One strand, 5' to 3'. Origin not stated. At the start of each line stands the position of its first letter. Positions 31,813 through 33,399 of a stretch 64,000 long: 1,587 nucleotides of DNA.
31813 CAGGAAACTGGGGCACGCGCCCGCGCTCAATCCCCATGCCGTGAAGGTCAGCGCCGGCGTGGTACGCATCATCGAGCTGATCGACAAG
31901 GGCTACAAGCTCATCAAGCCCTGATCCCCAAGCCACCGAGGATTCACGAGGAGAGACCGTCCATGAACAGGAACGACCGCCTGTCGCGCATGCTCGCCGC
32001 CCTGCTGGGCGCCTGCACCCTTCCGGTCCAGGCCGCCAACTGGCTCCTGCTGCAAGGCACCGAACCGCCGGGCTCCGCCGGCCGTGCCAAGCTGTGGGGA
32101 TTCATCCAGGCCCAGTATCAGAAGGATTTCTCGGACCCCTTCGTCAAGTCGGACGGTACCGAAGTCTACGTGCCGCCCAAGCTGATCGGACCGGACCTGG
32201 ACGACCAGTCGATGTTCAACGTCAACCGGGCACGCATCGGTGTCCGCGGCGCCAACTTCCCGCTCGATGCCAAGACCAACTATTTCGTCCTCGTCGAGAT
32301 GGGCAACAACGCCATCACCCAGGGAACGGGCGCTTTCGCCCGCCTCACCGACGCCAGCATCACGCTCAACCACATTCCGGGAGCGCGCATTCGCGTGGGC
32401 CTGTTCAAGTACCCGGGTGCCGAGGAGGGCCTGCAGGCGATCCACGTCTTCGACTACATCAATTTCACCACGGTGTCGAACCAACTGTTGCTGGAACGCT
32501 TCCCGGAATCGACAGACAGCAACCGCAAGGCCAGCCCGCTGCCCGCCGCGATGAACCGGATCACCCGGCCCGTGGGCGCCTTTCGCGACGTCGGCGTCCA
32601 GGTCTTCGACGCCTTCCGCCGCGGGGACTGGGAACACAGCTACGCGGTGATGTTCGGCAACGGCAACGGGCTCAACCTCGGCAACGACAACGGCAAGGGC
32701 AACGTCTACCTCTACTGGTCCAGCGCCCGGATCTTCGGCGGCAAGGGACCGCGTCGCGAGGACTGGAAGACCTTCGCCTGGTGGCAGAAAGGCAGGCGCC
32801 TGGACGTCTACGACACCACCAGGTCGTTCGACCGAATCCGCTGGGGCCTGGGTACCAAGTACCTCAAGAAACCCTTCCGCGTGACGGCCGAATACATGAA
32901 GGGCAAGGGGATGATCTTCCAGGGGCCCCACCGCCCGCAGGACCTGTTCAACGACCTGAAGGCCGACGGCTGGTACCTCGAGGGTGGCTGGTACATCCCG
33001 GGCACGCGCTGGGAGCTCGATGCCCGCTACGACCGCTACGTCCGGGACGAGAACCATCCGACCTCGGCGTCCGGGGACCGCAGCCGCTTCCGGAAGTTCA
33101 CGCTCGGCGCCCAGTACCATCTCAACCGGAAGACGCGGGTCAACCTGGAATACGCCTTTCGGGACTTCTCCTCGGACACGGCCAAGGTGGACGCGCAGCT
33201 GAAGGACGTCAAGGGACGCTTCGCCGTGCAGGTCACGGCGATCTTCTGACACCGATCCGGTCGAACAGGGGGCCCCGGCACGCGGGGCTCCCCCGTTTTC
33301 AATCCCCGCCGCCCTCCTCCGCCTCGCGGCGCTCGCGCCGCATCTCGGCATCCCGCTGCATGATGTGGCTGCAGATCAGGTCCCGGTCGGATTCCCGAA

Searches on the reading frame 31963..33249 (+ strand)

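Call 33: search_protein_families(library=pfam, proteins=[window:31963-33249:+], max_evalue=0.00001)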
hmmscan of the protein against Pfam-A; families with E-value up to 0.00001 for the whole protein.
window:31963-33249:+ (428 aa): 2 families
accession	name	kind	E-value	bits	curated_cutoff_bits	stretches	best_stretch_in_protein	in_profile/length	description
PF07396.17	Porin_O_P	-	7.1e-11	42.4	20.9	1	285-406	219-350/370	Phosphate-selective porin O and P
PF13609.12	Porin_4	-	2.5e-09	37.8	27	1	88-403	48-308/310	Gram-negative porin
